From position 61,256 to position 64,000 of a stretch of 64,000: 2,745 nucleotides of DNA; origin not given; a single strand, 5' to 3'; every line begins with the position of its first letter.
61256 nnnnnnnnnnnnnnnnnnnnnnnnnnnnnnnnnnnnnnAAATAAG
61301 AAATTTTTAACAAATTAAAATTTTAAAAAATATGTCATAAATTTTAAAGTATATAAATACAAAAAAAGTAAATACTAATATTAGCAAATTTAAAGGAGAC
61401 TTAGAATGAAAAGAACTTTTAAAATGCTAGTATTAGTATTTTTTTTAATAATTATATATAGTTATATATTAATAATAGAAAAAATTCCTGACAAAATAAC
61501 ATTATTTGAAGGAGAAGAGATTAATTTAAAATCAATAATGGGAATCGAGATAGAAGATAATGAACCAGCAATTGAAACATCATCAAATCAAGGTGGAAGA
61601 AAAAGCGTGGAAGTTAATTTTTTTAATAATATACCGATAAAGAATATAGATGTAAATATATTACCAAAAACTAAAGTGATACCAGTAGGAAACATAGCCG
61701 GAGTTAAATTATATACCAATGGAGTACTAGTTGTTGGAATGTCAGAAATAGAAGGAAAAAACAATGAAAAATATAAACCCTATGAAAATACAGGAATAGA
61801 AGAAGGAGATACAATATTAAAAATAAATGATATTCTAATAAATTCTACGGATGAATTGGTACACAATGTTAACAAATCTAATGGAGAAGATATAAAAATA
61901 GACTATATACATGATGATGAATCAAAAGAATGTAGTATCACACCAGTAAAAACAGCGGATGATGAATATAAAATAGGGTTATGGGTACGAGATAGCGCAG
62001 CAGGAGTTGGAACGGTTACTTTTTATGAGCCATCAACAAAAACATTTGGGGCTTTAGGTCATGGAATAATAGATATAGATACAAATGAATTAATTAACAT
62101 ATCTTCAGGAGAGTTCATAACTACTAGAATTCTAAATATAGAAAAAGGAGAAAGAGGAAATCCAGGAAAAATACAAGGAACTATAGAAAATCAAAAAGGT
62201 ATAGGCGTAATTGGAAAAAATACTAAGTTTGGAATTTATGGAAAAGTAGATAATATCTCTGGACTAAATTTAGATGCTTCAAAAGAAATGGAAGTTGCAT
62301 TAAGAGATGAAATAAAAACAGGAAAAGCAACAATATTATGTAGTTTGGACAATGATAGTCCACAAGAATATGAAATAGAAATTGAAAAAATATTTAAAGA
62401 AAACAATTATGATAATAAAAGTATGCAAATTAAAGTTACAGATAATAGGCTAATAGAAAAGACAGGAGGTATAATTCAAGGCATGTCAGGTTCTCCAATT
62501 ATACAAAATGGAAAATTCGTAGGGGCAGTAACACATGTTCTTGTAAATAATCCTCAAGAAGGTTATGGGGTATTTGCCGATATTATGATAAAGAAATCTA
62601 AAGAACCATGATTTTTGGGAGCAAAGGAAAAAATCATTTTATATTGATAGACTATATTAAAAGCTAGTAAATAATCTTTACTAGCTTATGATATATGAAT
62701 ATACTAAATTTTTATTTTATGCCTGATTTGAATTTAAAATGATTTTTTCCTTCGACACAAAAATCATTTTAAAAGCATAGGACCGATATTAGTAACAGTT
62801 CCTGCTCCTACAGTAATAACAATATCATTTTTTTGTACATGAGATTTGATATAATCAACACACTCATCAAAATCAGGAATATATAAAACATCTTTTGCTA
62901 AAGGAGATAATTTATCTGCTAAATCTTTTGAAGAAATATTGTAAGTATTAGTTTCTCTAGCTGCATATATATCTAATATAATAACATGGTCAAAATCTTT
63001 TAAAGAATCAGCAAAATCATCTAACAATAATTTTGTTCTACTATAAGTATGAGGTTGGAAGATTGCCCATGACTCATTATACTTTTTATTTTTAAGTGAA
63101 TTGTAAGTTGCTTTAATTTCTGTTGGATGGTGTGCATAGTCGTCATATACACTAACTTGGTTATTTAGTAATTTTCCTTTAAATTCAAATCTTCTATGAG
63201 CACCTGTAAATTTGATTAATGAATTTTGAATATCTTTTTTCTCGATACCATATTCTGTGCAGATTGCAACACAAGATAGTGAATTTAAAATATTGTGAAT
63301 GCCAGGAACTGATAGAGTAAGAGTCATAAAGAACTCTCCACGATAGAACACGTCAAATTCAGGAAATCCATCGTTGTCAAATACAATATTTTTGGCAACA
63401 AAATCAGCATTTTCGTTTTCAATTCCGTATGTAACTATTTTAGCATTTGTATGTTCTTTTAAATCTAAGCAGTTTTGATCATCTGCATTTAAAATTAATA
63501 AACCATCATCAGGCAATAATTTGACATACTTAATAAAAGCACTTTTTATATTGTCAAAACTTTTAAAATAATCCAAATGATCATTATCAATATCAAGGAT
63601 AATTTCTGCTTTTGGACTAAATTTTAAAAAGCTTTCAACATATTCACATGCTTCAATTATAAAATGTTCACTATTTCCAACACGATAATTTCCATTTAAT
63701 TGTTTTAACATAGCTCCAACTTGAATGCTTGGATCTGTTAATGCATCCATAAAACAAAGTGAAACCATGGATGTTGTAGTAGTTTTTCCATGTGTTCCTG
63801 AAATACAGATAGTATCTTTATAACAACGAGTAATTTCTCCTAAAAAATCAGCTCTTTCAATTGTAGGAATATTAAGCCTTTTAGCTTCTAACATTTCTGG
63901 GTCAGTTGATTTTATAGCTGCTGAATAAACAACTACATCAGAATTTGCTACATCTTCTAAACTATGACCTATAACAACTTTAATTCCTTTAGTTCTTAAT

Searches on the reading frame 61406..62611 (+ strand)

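Call 77: search_protein_families(library=pfam, proteins=[window:61406-62611:+], max_evalue=0.00001)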
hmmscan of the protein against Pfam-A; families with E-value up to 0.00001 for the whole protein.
window:61406-62611:+ (401 aa): 2 families
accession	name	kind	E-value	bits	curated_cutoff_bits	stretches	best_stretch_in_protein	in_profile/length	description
PF05580.18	Peptidase_S55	-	1.2e-85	287.3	25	1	187-395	2-210/210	SpoIVB peptidase S55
PF13180.12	PDZ_2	-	8.9e-08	32.7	27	1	122-178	21-78/80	PDZ domain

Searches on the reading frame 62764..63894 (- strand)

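Call 100: search_protein_families(library=pfam, proteins=[window:62764-63894:-], max_evalue=0.01)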
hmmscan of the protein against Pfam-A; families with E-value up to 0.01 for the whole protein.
window:62764-63894:- (376 aa): 2 families
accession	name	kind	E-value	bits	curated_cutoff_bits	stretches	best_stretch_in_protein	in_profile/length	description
PF08245.18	Mur_ligase_M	-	8.2e-29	101.4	24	1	31-211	1-199/200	Mur ligase middle domain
PF02875.26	Mur_ligase_C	-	5.2e-21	76.2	28.4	1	234-365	1-127/127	Mur ligase, glutamate ligase domain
